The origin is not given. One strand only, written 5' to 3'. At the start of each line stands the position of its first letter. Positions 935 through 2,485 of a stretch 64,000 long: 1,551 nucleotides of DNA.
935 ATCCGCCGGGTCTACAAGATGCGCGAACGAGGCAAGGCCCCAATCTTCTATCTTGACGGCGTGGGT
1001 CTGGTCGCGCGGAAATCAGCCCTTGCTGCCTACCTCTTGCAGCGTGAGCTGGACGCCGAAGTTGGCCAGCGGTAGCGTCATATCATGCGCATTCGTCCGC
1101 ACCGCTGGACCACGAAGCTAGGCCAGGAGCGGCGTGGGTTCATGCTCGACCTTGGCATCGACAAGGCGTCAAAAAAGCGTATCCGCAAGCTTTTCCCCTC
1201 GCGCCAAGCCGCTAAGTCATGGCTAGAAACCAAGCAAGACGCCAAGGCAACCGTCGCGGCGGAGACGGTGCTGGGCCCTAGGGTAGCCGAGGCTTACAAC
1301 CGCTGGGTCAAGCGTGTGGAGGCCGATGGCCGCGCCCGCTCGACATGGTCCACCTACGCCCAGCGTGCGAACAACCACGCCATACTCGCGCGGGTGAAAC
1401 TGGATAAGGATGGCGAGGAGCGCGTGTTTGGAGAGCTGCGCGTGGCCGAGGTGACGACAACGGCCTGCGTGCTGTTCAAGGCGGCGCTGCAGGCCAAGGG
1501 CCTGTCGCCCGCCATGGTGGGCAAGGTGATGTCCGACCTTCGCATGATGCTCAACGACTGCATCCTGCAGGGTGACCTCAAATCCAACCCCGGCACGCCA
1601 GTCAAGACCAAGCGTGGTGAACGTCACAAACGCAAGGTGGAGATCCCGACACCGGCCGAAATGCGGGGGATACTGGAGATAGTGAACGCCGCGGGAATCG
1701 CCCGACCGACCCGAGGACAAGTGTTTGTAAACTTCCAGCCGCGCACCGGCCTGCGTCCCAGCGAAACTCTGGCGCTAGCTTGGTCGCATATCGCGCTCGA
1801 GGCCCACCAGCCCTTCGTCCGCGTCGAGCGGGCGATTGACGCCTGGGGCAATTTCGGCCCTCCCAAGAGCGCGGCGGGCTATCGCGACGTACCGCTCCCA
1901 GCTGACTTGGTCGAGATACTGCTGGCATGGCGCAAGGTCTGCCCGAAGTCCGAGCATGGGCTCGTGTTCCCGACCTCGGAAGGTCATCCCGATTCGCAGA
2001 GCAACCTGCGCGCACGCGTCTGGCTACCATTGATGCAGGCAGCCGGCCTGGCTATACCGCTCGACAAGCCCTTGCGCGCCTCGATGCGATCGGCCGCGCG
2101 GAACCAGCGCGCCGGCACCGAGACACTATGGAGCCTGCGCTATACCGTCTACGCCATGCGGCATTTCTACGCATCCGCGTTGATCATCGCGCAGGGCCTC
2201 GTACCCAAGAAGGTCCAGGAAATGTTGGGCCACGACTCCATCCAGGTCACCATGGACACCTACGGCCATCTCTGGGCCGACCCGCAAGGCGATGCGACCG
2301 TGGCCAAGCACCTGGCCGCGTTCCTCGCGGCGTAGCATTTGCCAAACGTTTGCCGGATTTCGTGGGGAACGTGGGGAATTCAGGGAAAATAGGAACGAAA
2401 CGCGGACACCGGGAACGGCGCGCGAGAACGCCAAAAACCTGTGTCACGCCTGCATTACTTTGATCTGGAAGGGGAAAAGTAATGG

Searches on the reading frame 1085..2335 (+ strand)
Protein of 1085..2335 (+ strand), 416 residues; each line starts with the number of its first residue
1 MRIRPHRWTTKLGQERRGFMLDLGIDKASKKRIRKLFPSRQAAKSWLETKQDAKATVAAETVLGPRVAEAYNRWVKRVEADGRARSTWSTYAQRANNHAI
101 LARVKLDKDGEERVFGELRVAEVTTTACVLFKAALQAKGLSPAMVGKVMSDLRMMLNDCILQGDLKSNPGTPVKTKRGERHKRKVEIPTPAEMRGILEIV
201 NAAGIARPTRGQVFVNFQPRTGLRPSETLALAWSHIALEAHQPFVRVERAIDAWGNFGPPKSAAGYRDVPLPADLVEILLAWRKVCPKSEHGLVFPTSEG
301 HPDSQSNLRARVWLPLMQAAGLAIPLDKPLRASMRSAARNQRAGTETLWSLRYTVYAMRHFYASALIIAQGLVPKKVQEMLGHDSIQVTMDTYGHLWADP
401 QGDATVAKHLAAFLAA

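Call 78: search_protein_families(library=pfam, proteins=[window:1085-2335:+], max_evalue=0.001)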
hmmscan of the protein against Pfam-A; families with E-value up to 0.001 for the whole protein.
window:1085-2335:+ (416 aa): 1 family
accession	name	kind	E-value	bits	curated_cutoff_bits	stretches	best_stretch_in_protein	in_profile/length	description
PF00589.27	Phage_integrase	-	5e-13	49.6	27.1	1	192-396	7-168/172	Phage integrase family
